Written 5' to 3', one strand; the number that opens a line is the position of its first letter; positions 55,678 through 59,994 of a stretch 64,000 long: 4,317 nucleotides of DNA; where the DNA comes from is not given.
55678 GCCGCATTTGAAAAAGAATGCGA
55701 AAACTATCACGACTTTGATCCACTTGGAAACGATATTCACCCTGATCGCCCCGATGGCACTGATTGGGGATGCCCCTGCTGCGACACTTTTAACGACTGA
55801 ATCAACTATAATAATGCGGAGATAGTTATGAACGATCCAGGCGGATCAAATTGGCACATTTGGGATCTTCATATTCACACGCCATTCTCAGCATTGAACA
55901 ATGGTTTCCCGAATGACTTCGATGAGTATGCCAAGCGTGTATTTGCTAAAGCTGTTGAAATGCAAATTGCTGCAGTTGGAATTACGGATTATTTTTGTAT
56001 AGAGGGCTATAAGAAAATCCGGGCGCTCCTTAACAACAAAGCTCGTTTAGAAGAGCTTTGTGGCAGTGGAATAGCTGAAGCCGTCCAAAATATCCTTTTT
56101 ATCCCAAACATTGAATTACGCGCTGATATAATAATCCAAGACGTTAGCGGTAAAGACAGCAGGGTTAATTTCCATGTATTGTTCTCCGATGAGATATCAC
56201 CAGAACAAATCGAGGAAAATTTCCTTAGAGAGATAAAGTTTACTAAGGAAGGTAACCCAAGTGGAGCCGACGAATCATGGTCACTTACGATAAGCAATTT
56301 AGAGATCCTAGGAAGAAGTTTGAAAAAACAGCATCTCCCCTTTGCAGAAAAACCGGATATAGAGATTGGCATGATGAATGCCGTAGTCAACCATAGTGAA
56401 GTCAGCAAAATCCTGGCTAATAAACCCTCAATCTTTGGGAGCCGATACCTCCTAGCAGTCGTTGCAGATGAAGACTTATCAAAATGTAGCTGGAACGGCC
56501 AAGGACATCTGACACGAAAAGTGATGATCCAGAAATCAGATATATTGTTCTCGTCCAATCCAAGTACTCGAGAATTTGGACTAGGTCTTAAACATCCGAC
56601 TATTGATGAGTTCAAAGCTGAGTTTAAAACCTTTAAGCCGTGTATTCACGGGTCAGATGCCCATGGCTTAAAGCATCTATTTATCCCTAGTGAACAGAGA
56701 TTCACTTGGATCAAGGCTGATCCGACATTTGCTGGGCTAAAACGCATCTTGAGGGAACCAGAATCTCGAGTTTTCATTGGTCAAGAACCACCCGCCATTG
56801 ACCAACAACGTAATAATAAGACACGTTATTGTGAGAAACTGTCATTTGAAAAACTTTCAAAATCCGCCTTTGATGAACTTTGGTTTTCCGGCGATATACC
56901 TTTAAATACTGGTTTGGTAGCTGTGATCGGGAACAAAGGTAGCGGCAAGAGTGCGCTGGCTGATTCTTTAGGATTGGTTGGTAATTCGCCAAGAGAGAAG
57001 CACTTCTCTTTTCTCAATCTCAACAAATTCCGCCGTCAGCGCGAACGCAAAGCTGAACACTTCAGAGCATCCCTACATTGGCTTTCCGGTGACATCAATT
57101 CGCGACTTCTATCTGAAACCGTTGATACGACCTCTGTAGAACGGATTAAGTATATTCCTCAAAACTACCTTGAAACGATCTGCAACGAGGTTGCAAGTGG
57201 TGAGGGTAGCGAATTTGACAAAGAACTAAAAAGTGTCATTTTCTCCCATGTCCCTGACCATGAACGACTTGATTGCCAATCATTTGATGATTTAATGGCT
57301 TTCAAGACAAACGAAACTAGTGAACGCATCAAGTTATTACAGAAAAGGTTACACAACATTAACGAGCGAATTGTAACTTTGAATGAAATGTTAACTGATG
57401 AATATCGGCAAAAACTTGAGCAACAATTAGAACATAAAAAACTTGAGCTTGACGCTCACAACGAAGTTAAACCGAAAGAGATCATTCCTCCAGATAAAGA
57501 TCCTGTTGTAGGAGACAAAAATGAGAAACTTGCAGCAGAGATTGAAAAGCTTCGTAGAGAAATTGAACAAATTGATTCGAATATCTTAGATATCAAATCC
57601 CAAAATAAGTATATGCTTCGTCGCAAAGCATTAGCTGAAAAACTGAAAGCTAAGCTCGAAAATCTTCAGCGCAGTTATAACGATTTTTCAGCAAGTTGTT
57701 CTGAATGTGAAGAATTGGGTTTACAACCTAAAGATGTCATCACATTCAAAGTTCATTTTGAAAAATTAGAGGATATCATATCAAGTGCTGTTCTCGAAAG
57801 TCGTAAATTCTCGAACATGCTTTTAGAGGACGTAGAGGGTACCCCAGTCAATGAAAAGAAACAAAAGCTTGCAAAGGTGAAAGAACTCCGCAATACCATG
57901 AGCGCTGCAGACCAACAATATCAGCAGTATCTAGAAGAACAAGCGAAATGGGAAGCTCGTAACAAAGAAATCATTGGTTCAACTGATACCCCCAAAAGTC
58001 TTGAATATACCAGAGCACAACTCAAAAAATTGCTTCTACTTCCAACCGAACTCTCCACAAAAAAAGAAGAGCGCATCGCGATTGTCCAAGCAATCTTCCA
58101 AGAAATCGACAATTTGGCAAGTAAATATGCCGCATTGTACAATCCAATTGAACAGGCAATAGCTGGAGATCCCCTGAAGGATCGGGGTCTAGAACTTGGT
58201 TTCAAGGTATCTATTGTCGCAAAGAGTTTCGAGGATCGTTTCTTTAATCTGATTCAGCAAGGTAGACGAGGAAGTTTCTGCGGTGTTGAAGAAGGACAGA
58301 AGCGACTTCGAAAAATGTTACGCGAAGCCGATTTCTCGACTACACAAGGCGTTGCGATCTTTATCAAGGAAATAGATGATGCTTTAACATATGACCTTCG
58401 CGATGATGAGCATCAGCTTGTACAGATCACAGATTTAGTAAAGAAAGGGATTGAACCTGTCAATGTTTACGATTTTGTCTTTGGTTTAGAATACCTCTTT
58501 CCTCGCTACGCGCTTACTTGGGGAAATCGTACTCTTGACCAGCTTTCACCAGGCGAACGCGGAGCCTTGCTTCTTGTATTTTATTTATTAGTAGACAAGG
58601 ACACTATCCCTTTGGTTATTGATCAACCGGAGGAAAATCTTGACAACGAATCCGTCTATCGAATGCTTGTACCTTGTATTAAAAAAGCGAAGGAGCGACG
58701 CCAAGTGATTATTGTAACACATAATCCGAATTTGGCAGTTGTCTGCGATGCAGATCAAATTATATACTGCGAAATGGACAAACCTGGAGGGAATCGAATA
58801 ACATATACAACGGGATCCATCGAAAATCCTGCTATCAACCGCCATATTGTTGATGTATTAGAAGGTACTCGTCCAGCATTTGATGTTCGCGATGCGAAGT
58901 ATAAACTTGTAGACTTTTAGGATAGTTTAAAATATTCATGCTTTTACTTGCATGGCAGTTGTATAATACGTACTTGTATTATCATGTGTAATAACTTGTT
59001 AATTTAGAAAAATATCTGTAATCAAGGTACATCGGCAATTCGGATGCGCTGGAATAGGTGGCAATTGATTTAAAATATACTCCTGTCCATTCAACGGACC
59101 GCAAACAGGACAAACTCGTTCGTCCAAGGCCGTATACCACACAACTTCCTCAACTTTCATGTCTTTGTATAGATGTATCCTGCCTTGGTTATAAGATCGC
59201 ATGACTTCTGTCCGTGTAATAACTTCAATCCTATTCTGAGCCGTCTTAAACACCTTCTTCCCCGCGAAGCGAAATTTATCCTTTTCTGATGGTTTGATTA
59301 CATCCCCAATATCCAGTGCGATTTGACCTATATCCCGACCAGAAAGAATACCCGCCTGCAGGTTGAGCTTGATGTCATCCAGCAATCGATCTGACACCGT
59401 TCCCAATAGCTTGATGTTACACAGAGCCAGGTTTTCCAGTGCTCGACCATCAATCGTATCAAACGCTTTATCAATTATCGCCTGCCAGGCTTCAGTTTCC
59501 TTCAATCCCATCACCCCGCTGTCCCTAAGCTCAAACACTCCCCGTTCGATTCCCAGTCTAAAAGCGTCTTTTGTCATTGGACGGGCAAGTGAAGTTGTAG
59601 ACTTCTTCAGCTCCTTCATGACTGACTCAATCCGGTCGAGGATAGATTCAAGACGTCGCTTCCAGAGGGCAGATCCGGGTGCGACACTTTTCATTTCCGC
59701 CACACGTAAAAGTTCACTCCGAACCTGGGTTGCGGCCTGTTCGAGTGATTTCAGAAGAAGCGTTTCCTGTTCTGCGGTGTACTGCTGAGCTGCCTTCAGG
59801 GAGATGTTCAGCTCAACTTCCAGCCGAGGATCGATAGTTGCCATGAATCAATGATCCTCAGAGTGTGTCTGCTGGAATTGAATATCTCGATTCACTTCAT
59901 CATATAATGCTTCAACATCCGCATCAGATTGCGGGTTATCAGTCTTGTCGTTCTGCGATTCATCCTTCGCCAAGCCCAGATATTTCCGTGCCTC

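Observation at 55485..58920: Candidate two-gene nuclease/defence module: GIY-YIG-like small protein plus 1030-aa PHP-phosphoesterase / Rad50-SbcC-like ABC ATPase fusion, wedged between an IS4 element and a prophage remnant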

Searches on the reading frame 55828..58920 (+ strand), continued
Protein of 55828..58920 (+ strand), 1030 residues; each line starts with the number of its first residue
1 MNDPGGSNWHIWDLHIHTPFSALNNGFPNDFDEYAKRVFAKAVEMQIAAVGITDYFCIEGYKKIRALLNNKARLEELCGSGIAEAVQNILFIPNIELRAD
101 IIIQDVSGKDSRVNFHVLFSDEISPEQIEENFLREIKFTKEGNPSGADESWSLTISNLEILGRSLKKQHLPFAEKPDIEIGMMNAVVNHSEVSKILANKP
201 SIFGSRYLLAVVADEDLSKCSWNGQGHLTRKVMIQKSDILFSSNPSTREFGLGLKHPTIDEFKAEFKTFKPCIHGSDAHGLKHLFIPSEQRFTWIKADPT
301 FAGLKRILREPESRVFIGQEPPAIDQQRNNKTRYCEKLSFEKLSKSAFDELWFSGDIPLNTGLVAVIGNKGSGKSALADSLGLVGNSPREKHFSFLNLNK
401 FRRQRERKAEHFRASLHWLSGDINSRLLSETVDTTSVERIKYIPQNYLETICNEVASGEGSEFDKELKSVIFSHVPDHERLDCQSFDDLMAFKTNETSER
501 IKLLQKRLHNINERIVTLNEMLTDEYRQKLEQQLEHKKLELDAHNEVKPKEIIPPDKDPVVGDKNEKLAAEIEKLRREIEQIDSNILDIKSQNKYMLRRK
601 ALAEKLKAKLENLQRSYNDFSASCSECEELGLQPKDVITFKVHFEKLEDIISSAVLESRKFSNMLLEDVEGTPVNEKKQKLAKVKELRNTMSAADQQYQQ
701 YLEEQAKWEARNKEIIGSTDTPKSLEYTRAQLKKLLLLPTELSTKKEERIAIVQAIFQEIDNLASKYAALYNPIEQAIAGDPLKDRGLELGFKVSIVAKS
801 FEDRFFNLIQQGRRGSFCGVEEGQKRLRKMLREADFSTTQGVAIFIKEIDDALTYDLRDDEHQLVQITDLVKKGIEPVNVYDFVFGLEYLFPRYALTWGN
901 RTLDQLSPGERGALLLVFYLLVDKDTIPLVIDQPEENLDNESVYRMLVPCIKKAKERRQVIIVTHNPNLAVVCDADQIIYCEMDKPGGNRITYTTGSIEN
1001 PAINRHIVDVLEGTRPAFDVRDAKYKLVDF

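Call 70: list_cluster_members(proteins=[P0121, P0238, P0144])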
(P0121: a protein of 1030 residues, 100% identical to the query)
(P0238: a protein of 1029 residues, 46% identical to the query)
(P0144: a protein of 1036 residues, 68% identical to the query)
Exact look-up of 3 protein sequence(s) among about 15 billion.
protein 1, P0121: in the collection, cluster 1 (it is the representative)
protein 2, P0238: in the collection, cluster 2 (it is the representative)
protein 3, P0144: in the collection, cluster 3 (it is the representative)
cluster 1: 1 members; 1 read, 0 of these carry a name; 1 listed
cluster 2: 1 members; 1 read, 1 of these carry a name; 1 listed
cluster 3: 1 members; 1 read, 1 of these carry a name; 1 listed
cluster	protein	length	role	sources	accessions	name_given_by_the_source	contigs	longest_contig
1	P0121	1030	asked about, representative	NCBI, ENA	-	-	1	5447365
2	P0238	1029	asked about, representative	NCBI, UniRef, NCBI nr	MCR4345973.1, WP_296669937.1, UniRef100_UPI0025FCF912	MAG: hypothetical protein NUV55_02015 [Sulfuricaulis sp.] | TrlF family AAA-like ATPase n=1 Tax=Sulfuricaulis sp. TaxID=2003553 RepID=UPI0025FCF912 | hypothetical protein [Sulfuricaulis sp.]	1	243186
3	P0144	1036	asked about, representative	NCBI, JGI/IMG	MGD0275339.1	MAG: TrlF family AAA-like ATPase [Syntrophales bacterium] | energy-coupling factor transporter ATP-binding protein EcfA2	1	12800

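Call 79: find_related_loci(query=A1, collection=viral_contigs, flank=6000)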
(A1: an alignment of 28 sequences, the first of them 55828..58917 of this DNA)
Query A1 (1030 aa) in viral_contigs; peptide patterns used: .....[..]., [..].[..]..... (x = any residue, [..] = any of these).
39 stretches matched a pattern; 7 encode a relative of the query (tblastn E <= 1e-3); 7 distinct loci.
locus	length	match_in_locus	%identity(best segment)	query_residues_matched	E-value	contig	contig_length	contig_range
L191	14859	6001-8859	39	6-1027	1e-174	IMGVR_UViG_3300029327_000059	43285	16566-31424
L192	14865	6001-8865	39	4-1027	2e-174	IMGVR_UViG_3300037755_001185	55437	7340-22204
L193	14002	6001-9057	33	6-1026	2e-157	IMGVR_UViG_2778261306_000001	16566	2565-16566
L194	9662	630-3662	32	4-1027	1e-146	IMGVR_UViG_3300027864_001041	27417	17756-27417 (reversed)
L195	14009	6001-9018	30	6-1025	1e-139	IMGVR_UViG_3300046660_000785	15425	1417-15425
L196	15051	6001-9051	33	4-1025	3e-154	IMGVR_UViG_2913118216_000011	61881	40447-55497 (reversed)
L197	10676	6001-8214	32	270-1025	1e-109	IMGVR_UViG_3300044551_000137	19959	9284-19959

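Call 83: get_annotated_region(hit=H34, flank=4000)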
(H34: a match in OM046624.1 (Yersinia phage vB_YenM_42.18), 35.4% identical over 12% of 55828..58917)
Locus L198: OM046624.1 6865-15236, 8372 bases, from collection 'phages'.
description: Yersinia phage vB_YenM_42.18, complete genome.
organism: Yersinia phage vB_YenM_42.18 (NCBI taxid 2918926)
taxonomy: Viruses; Duplodnaviria; Heunggongvirae; Uroviricota; Caudoviricetes; Peduoviridae; Firavirus; Firavirus YenM4218
host: Yersinia enterocolitica; source: -; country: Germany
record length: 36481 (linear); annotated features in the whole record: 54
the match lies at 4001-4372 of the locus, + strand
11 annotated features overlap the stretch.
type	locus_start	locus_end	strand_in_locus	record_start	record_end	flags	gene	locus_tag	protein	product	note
CDS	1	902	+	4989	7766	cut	-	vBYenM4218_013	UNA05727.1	replication protein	replication protein GpA, endonuclease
CDS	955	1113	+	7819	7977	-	-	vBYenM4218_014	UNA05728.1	hypothetical protein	-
CDS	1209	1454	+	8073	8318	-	-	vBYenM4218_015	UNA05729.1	hypothetical protein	-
CDS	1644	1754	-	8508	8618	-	-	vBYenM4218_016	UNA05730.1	hypothetical protein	-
CDS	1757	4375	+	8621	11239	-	-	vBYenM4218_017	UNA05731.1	chromosome partition protein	chromosome partition protein Smc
CDS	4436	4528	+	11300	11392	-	-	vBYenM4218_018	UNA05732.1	hypothetical protein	-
CDS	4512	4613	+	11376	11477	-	-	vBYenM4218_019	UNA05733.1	hypothetical protein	-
CDS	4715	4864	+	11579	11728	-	-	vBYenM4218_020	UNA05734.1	hypothetical protein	-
CDS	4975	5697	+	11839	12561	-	-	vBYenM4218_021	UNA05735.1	hypothetical protein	-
CDS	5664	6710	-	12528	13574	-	-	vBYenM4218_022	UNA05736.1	portal vertex protein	portal vertex protein GpQ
CDS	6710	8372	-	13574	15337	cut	-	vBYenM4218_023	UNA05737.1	terminase, ATPase subunit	terminase, ATPase subunit GpP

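Call 84: search_protein_families(library=ncbifam, proteins=[L198:1757-4372:+], max_evalue=0.00001)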
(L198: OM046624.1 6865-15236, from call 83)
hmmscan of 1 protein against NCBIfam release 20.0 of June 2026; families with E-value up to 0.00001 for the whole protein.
L198:1757-4372:+ (872 aa): 6 families
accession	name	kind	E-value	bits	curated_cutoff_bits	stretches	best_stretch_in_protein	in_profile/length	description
NF045780.1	TrlF_fam_ATP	equivalog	9.4e-139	464.8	350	1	4-871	2-944/944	TrlF family AAA-like ATPase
NF045781.1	Spaf1101_AAA_ATP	equivalog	2.4e-58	198.3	475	2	739-871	697-833/836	Spaf_1101 family AAA-like ATPase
NF042955.1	Ppl_antiphage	equivalog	8.9e-37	126.5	1000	2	746-866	759-878/882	anti-phage protein Ppl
NF038032.1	CehA_McbA_metalo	domain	1.7e-13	50.7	80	1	7-168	2-147/315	CehA/McbA family metallohydrolase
NF047791.1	RNaseRnm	equivalog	5.4e-08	32.4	375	1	24-81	10-69/275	RNase RNM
NF041577.1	nside_bi_sphtase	equivalog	9.7e-08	31.5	400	1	11-83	5-70/276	3',5'-nucleoside bisphosphate phosphatase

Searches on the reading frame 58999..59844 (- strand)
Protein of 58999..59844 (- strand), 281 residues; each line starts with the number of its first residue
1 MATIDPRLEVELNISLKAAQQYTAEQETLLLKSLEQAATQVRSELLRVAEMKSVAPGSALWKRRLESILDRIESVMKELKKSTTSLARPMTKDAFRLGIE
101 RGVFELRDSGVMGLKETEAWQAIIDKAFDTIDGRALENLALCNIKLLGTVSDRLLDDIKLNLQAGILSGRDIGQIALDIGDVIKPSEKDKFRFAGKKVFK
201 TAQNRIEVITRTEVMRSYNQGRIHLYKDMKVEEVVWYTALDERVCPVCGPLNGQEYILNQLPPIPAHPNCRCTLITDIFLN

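Call 59: search_protein_families(library=pfam, proteins=[window:58999-59844:-], max_evalue=0.001)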
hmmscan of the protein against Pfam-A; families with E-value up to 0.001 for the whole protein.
window:58999-59844:- (281 aa): 1 family
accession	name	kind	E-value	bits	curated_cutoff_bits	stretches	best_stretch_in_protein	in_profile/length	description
PF04233.19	Phage_Mu_F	-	3.4e-13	50.8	29.6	1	157-275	2-112/112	Phage Mu protein F like protein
